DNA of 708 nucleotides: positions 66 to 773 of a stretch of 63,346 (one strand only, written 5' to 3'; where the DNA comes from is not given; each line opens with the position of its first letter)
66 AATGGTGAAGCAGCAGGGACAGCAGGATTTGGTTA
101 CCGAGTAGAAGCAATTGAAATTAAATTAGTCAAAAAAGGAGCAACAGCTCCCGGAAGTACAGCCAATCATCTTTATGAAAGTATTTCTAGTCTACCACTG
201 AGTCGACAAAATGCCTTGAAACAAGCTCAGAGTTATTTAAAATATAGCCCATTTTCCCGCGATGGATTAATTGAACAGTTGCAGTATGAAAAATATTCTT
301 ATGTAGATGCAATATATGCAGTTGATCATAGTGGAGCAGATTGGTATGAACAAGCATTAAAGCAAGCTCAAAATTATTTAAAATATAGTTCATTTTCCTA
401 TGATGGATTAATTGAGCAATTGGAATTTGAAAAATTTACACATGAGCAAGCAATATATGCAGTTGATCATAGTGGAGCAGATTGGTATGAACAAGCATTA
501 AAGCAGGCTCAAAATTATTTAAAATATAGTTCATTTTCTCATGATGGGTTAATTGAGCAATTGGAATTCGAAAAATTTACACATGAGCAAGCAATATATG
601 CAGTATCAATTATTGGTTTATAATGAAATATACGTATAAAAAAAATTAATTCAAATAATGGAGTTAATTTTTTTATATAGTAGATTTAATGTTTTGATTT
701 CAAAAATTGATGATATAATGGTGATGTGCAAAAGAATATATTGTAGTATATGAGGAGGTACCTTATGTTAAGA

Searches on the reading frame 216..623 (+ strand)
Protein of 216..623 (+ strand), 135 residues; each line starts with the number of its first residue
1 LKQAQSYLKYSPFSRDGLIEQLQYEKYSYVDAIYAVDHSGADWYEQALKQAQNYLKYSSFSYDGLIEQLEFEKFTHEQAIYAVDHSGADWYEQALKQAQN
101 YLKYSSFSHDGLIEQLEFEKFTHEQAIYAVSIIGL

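Call 40: search_protein_families(library=pfam, proteins=[window:216-623:+], max_evalue=0.001)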
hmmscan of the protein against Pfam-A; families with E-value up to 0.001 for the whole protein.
window:216-623:+ (135 aa): 3 families
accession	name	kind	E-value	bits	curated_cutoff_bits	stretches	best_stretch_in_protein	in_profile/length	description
PF07553.16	Lipoprotein_Ltp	-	1.2e-43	147.5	23.2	3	42-85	1-47/48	Host cell surface-exposed lipoprotein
PF11414.13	Suppressor_APC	-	0.00021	21.9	25.4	0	66-104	8-45/82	Adenomatous polyposis coli tumour suppressor protein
PF18225.7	AbfS_sensor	-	0.00024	21.3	26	0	67-95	11-39/65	Sensor histidine kinase (AbfS) sensor domain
